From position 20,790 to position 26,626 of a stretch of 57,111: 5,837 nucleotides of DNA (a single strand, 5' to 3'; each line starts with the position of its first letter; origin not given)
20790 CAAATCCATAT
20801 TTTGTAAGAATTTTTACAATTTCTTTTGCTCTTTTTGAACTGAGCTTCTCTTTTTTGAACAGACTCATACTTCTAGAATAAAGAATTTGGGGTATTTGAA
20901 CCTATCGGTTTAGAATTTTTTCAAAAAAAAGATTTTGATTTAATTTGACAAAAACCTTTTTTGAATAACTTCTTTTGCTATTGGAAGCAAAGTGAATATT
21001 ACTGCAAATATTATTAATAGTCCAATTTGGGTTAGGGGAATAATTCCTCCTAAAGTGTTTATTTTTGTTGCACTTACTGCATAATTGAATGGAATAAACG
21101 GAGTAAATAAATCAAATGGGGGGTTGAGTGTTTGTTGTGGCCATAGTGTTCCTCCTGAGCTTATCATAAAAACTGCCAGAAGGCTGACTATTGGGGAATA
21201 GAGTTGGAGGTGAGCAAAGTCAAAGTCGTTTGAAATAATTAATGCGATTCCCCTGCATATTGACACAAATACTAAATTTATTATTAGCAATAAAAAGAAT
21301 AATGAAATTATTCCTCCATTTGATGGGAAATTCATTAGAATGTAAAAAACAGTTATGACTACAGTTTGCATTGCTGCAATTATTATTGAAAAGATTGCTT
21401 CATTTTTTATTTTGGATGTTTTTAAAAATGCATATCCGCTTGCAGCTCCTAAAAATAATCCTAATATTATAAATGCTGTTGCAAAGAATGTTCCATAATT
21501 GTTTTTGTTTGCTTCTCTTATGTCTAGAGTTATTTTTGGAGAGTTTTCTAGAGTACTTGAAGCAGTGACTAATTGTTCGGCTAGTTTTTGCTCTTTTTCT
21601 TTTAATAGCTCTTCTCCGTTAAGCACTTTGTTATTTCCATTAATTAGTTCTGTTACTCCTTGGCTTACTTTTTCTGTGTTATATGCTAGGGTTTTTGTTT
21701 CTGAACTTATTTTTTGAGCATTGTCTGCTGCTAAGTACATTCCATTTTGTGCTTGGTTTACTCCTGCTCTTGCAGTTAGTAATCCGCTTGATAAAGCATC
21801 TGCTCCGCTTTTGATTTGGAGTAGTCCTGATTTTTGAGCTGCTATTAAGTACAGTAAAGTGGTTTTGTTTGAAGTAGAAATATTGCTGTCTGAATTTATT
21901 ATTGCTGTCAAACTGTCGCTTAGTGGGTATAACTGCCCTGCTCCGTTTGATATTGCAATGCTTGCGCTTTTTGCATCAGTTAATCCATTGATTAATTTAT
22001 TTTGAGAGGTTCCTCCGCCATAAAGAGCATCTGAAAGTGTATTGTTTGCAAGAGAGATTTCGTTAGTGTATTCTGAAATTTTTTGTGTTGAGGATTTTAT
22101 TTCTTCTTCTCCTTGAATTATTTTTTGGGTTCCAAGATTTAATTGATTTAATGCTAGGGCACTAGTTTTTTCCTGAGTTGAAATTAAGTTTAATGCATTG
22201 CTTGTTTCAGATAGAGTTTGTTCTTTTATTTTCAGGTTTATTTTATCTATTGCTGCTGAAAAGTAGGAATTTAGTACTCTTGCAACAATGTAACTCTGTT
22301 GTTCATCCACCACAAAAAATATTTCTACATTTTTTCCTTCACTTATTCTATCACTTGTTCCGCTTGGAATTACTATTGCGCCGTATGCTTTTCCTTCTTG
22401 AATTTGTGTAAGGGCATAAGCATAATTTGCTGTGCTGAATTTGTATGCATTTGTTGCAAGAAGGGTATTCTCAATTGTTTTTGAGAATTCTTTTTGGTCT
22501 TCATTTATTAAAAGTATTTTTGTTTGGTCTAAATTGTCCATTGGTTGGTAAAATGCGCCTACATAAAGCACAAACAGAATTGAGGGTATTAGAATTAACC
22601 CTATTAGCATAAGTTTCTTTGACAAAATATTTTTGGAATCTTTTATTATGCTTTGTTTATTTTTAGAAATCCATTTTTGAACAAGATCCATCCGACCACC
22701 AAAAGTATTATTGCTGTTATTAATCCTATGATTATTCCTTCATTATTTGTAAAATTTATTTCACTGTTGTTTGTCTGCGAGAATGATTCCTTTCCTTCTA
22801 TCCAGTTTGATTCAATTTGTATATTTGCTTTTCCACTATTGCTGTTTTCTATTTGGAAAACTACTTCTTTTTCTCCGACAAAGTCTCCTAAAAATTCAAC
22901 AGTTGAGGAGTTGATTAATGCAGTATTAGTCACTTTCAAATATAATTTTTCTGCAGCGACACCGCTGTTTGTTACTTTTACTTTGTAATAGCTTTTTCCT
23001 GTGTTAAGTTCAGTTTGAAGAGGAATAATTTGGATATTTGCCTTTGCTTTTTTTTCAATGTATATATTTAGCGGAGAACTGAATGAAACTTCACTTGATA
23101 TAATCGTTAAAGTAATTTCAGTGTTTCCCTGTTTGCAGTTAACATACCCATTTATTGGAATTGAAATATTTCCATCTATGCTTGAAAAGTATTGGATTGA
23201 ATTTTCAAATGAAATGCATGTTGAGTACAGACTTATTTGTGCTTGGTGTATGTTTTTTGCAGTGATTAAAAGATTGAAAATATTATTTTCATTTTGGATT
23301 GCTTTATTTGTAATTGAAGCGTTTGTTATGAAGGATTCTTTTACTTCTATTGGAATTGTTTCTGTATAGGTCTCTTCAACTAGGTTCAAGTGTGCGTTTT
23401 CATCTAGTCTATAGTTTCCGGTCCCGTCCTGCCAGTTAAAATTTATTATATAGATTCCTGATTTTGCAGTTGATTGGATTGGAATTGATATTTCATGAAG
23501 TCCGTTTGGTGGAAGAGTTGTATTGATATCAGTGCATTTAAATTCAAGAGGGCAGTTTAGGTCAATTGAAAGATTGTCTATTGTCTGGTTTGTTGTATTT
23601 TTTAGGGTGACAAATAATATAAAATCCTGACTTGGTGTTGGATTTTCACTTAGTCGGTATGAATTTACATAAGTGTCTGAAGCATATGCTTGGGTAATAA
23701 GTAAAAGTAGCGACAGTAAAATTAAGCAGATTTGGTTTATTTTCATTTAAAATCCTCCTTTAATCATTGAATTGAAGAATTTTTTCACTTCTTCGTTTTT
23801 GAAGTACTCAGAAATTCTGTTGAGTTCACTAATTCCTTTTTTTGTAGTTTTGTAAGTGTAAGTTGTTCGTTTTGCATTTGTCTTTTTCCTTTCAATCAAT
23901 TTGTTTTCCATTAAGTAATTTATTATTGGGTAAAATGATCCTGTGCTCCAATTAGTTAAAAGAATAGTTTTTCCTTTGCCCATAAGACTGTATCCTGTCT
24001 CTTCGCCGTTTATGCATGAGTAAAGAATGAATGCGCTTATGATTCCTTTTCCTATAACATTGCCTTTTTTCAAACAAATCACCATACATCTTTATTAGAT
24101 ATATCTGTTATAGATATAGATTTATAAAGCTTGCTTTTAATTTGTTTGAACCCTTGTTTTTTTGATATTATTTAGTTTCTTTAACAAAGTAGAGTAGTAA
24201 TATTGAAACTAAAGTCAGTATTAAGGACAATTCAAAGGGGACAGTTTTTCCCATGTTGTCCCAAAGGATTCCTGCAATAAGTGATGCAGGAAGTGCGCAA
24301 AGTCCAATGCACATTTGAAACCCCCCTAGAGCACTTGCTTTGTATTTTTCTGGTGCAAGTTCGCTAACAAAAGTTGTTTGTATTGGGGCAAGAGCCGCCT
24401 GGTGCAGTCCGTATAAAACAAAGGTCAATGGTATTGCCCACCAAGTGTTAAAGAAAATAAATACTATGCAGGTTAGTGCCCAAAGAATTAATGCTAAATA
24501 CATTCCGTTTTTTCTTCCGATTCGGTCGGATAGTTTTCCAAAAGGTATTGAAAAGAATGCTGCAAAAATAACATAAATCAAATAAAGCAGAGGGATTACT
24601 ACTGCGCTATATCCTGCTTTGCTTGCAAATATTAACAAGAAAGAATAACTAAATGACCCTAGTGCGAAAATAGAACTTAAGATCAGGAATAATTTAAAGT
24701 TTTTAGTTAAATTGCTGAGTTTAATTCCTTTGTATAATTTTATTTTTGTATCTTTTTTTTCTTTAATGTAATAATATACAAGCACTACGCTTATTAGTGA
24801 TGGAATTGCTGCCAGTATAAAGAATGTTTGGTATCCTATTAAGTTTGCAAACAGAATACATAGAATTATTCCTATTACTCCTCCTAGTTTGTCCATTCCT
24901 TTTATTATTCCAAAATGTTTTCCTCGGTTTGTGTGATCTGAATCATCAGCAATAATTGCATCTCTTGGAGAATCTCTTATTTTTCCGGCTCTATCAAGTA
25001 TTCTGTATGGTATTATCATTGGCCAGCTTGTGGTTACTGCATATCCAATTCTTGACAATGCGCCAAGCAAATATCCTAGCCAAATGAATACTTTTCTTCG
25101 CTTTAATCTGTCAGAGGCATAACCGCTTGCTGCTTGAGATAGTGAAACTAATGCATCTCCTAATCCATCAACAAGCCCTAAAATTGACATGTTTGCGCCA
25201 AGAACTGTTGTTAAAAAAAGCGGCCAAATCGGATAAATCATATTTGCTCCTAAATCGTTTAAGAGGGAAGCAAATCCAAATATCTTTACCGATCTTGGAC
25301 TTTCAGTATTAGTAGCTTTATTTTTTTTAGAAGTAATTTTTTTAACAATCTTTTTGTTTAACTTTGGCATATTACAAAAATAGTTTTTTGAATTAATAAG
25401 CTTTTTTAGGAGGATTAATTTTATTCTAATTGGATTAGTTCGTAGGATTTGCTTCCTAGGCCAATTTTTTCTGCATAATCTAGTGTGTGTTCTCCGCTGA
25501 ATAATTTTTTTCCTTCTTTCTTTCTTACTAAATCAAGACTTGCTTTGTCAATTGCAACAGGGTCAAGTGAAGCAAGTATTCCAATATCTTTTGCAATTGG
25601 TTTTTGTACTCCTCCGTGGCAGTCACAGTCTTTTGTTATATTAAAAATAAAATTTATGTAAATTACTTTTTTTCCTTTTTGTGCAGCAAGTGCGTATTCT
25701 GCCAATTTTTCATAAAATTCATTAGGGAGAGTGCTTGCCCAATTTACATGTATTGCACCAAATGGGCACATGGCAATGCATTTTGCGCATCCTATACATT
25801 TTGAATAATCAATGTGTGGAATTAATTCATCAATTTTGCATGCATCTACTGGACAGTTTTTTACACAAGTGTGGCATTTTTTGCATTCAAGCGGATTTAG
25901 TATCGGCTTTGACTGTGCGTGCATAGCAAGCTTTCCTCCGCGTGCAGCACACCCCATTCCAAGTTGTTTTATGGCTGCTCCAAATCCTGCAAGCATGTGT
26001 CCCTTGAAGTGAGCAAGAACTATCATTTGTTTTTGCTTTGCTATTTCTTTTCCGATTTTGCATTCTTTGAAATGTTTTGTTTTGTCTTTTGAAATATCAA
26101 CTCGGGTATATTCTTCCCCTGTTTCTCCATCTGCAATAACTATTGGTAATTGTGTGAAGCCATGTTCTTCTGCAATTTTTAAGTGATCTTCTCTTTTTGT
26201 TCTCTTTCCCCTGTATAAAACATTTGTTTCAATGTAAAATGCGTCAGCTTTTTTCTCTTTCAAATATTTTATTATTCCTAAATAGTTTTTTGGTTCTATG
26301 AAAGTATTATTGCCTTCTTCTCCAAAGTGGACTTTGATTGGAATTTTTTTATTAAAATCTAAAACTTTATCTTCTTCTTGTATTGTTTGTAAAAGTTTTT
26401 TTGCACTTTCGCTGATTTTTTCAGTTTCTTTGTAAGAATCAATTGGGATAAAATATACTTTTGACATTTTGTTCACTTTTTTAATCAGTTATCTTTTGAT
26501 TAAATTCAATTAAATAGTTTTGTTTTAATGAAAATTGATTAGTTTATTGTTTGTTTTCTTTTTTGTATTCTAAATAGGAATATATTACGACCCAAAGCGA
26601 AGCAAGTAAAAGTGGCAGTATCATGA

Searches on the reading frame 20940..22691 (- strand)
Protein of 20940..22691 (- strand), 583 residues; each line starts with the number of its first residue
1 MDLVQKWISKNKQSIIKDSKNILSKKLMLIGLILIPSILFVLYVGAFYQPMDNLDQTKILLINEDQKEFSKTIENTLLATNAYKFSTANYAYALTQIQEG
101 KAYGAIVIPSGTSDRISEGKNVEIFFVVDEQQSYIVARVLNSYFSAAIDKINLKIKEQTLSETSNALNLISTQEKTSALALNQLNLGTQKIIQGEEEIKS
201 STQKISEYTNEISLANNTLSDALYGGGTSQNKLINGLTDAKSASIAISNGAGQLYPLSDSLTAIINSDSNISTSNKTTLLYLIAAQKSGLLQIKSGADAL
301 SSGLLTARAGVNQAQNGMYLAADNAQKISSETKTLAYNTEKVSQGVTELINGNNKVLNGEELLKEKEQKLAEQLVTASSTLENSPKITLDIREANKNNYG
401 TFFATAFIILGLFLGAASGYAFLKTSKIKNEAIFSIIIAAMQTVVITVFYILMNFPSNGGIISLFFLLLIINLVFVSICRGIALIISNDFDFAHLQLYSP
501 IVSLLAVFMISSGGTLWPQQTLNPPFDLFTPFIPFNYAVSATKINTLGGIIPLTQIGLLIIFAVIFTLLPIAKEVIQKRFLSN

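Call 56: search_protein_families(library=pfam, proteins=[window:20940-22691:-], max_evalue=0.001)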
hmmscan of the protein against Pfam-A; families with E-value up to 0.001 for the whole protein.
window:20940-22691:- (583 aa): 2 families
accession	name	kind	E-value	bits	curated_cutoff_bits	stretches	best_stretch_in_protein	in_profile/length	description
PF12698.13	ABC2_membrane_3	-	4.4e-12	46.2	31.6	1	27-175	2-154/347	ABC-2 family transporter protein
PF12051.14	DUF3533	-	1.1e-05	25.1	27.6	1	34-218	7-205/380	Protein of unknown function (DUF3533)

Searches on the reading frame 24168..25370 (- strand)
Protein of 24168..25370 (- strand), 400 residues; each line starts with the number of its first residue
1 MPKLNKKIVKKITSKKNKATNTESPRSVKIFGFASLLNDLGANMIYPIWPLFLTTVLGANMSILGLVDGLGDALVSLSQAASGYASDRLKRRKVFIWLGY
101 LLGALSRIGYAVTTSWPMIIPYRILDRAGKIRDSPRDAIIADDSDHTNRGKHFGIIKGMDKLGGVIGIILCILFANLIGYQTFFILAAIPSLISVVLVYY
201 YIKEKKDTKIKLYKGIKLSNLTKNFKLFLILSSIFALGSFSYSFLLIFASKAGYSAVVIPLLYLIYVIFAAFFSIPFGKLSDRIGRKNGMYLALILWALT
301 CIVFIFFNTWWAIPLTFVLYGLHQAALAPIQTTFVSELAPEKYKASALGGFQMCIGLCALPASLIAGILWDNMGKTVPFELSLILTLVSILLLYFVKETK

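Call 57: search_protein_families(library=pfam, proteins=[window:24168-25370:-], max_evalue=0.001)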
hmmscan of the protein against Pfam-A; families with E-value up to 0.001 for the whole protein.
window:24168-25370:- (400 aa): 3 families
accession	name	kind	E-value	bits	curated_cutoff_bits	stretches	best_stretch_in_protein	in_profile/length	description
PF07690.21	MFS_1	-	4.2e-47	161.2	33.4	2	32-262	2-243/347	Major Facilitator Superfamily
PF00083.30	Sugar_tr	-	9.6e-09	35.1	22.3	1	210-399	43-194/452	Sugar (and other) transporter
PF12832.13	MFS_1_like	-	4e-08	33.1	25.2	1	45-379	18-371/373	MFS_1 like family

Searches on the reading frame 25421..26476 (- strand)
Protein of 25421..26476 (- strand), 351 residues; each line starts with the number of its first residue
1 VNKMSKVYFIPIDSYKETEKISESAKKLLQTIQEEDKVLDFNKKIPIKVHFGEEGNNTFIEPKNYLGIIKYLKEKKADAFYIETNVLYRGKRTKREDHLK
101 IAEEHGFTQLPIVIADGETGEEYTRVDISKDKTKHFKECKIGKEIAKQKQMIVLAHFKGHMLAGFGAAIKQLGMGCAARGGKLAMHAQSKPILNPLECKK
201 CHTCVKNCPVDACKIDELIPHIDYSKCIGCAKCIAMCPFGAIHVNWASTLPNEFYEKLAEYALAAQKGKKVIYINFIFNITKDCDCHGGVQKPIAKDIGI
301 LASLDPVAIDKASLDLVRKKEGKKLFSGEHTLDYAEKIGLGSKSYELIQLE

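Call 57: search_protein_families(library=pfam, proteins=[window:25421-26476:-], max_evalue=0.001)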
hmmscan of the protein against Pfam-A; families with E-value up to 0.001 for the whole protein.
window:25421-26476:- (351 aa): 13 families
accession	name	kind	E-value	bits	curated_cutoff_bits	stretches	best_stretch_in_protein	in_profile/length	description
PF04015.17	DUF362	-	1.6e-41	143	24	1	46-315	2-200/200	Domain of unknown function (DUF362)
PF00037.32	Fer4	-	4e-11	42.7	21.1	1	221-242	2-23/24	4Fe-4S binding domain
PF13237.11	Fer4_10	-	2.3e-08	34.3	25.5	2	191-238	2-53/53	4Fe-4S dicluster domain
PF12797.12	Fer4_2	-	6.9e-08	32.4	24.5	1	219-239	2-22/22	4Fe-4S binding domain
PF12837.12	Fer4_6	-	9.7e-08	32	25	1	219-242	1-24/24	4Fe-4S binding domain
PF12838.12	Fer4_7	-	2.9e-07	31.3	27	1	198-241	2-52/52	4Fe-4S dicluster domain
PF14697.11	Fer4_21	-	2.1e-05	25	35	0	197-243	7-58/59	4Fe-4S dicluster domain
PF13484.11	Fer4_16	-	2.4e-05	25.4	30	0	226-247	1-21/66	4Fe-4S double cluster binding domain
PF25160.1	LdpA_Fe-S-bd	-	2.8e-05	24.2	27.6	1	195-244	2-45/49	LdpA Fe-S cluster-binding domain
PF13187.11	Fer4_9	-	3.7e-05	24.1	27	1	198-242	2-52/52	4Fe-4S dicluster domain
PF12798.12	Fer4_3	-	0.00013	23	27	0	227-241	1-15/15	4Fe-4S binding domain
PF13534.11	Fer4_17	-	0.00016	22.6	22.2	0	226-252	1-27/61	4Fe-4S dicluster domain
PF12800.12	Fer4_4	-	0.00025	21.6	24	0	225-240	2-17/17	4Fe-4S binding domain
